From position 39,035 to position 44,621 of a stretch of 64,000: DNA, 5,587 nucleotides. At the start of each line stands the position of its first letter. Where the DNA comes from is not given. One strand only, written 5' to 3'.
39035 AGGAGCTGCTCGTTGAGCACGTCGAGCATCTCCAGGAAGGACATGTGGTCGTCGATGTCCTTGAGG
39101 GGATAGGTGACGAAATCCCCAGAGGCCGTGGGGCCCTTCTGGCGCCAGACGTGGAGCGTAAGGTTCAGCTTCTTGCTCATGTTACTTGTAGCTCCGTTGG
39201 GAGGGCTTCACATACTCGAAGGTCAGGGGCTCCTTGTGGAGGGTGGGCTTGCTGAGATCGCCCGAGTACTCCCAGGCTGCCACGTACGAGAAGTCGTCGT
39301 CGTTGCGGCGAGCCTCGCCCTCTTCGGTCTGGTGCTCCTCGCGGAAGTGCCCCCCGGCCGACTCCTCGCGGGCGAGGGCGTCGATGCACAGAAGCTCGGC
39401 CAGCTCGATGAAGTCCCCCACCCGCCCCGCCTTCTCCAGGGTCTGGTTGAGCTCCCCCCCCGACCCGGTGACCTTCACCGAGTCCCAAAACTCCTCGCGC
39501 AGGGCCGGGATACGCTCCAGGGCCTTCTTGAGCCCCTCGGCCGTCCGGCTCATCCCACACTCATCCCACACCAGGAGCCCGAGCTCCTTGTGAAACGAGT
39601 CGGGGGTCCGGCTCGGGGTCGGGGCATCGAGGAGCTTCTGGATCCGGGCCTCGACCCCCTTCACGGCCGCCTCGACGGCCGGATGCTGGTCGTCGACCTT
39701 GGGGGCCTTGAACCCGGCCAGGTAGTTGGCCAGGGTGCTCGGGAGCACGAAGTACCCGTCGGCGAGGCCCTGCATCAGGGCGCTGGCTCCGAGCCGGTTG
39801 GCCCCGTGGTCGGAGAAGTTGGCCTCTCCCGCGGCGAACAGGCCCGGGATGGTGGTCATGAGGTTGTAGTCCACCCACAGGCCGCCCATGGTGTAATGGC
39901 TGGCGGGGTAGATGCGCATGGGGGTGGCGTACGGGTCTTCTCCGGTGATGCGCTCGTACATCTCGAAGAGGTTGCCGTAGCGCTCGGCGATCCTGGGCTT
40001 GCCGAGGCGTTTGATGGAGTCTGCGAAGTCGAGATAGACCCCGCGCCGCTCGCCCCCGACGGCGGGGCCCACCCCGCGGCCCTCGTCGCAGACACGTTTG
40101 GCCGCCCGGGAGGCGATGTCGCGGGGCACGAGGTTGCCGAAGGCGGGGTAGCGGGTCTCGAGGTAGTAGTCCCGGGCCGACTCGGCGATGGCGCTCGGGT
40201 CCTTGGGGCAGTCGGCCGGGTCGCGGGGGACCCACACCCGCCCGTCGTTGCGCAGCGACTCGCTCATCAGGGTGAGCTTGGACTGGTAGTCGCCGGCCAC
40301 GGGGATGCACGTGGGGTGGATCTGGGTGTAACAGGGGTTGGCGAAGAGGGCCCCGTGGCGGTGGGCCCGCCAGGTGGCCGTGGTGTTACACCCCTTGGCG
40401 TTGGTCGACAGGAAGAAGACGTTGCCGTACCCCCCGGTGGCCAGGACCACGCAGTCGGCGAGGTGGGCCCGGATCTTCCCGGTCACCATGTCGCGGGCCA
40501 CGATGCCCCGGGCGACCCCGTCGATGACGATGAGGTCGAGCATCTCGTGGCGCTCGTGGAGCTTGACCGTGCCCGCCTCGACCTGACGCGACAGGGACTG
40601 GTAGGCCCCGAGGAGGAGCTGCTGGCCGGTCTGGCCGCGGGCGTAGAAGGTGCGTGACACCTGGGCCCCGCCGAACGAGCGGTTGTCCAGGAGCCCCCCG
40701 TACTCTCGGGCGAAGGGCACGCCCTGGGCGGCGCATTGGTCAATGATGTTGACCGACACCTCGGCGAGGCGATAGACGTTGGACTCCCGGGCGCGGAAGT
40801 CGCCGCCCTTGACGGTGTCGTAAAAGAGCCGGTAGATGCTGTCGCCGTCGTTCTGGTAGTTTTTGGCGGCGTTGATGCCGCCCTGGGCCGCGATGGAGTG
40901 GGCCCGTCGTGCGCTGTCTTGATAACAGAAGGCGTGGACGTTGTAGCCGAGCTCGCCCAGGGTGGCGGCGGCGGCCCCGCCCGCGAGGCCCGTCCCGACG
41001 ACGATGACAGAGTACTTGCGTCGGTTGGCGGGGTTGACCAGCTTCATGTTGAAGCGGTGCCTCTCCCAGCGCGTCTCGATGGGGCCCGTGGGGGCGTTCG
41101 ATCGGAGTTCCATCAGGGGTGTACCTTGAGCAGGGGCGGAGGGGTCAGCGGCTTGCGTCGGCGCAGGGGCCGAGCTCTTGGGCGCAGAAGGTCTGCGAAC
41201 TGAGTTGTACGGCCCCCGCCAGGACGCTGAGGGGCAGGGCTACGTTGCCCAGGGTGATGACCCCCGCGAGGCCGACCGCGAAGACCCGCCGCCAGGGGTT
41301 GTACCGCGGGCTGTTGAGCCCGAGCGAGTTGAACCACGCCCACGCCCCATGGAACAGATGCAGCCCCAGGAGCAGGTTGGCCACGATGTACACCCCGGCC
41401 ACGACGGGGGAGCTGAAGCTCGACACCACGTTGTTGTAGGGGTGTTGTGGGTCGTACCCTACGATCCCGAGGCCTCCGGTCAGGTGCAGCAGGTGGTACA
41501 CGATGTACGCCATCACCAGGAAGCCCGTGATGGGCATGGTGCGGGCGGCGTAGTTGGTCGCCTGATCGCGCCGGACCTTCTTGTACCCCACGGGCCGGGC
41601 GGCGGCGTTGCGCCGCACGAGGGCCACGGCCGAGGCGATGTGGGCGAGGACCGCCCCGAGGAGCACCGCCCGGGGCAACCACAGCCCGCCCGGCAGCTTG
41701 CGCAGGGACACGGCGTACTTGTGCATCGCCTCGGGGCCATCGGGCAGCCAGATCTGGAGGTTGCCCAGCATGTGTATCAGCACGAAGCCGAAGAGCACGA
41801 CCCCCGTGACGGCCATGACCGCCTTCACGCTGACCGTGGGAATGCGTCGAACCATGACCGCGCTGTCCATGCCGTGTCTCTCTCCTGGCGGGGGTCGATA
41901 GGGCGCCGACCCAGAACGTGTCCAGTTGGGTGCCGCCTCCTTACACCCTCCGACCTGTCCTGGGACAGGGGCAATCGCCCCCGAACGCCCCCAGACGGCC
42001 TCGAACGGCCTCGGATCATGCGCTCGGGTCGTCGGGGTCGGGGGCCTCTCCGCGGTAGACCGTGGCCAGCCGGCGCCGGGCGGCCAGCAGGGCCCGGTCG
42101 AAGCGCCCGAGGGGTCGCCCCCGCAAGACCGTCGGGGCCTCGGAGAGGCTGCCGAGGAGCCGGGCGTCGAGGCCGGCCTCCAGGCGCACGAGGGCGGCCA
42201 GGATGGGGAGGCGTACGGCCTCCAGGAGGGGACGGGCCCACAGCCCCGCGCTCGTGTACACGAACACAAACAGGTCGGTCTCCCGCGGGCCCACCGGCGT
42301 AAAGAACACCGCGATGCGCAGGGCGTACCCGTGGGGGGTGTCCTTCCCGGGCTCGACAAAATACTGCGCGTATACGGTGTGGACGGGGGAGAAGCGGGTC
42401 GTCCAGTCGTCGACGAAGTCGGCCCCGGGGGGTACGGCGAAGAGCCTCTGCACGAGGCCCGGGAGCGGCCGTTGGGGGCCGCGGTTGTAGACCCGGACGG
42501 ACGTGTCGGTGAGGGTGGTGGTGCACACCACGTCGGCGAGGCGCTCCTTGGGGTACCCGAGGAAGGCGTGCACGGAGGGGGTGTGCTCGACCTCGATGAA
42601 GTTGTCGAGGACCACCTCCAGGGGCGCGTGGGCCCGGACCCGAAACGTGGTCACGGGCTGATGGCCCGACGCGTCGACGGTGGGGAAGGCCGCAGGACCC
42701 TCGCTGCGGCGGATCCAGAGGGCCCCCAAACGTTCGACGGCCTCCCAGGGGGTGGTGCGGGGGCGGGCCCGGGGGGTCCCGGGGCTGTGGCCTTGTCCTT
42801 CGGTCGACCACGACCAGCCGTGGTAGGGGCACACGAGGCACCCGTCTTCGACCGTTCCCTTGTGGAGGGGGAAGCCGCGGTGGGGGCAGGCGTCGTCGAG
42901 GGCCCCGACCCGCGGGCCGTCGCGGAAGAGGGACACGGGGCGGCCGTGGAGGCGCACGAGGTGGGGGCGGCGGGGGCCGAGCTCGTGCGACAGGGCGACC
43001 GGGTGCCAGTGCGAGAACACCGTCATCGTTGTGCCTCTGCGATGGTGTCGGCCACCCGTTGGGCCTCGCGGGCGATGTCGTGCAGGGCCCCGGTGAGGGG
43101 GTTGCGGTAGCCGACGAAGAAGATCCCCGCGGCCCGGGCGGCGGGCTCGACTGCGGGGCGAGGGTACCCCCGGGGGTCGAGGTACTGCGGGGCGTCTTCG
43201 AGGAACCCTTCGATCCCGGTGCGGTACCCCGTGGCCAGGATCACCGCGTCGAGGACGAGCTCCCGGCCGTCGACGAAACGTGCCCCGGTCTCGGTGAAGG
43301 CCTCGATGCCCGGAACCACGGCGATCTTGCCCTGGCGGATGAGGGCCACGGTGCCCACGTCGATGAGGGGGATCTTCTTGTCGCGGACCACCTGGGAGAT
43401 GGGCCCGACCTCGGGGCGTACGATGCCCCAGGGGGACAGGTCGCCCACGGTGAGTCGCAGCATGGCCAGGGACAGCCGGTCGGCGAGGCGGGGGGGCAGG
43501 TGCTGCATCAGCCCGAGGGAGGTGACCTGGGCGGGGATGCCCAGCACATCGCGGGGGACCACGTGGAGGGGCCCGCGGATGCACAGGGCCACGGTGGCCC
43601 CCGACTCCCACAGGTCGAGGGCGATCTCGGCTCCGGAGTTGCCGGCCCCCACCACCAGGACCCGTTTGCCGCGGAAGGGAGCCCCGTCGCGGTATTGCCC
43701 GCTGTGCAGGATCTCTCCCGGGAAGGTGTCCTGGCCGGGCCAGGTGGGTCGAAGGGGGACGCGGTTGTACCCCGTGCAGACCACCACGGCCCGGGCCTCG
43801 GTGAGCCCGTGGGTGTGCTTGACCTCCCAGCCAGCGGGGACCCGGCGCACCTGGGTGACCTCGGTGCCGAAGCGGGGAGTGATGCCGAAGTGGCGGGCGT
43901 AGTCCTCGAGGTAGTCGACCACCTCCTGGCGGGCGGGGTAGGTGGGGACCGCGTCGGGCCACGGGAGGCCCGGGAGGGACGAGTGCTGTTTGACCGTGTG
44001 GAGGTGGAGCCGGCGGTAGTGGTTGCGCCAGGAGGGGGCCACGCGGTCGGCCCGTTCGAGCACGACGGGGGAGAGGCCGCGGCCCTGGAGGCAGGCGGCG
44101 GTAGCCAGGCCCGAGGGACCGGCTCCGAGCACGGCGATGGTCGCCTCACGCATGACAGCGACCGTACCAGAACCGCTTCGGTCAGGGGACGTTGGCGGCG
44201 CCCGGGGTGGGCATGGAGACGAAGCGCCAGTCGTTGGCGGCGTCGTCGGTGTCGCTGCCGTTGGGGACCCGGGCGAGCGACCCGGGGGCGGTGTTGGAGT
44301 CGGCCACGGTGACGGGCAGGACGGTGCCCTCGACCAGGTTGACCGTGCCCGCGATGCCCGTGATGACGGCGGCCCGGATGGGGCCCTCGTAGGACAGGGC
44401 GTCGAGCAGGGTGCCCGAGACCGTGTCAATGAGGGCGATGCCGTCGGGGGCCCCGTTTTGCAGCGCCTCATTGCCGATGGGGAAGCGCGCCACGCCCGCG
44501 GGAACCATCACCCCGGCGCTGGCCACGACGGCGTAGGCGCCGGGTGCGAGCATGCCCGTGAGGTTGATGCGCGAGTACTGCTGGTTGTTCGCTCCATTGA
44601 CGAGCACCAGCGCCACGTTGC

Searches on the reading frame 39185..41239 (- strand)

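Call 55: search_protein_families(library=pfam, max_evalue=0.001, proteins=[window:39185-41239:-])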
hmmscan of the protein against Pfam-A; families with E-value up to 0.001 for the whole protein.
window:39185-41239:- (685 aa): 4 families
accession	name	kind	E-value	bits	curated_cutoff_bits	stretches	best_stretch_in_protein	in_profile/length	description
PF00890.30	FAD_binding_2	-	1.6e-55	189.5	20.4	1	78-488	2-414/414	FAD binding domain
PF02910.25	Succ_DH_flav_C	-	2e-35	122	20.8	1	550-684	1-130/130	Fumarate reductase flavoprotein C-term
PF01266.30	DAO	-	5.9e-05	23.2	27.9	0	78-376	2-304/353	FAD dependent oxidoreductase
PF07992.20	Pyr_redox_2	-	0.00018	21.5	26.1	0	76-275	1-114/291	Pyridine nucleotide-disulphide oxidoreductase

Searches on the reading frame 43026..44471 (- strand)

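Call 55: search_protein_families(library=pfam, max_evalue=0.001, proteins=[window:43026-44471:-])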
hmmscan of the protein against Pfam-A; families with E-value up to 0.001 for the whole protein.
window:43026-44471:- (482 aa): 13 families
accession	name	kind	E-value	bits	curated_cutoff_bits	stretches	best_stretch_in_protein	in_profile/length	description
PF00743.25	FMO-like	-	1.5e-32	113.2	22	1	111-426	3-339/532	Flavin-binding monooxygenase-like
PF13738.12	Pyr_redox_3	-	2.9e-32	112.6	30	1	114-301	2-197/305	Pyridine nucleotide-disulphide oxidoreductase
PF01266.30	DAO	-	7.5e-16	59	27.9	2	112-150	2-42/353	FAD dependent oxidoreductase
PF07992.20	Pyr_redox_2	-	1.3e-14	54.8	26.1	0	265-299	142-173/291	Pyridine nucleotide-disulphide oxidoreductase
PF13434.12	Lys_Orn_oxgnase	-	1.6e-13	50.9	21.3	1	178-295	91-215/339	L-lysine 6-monooxygenase/L-ornithine 5-monooxygenase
PF00070.33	Pyr_redox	-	4.7e-08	33.9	22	0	112-146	2-36/82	Pyridine nucleotide-disulphide oxidoreductase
PF01494.25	FAD_binding_3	-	4.6e-07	29.8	22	1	110-151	2-43/349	FAD binding domain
PF13450.12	NAD_binding_8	-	4.3e-06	27.4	21.9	1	114-149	1-36/68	NAD(P)-binding Rossmann-like domain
PF03486.20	HI0933_like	-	8.7e-06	25.8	50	0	111-144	2-35/244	HI0933-like protein Rossmann domain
PF13454.12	NAD_binding_9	-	0.00031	21.2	21.8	0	177-235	88-154/155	FAD-NAD(P)-binding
PF07991.19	KARI_N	-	0.00054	20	20.6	0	267-299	3-35/165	Acetohydroxy acid isomeroreductase, NADPH-binding domain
PF02558.23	ApbA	-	0.00055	20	22.2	0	271-304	1-33/150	Ketopantoate reductase PanE/ApbA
PF01593.30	Amino_oxidase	-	0.00056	19.7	19.8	0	120-144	2-26/443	Flavin containing amine oxidoreductase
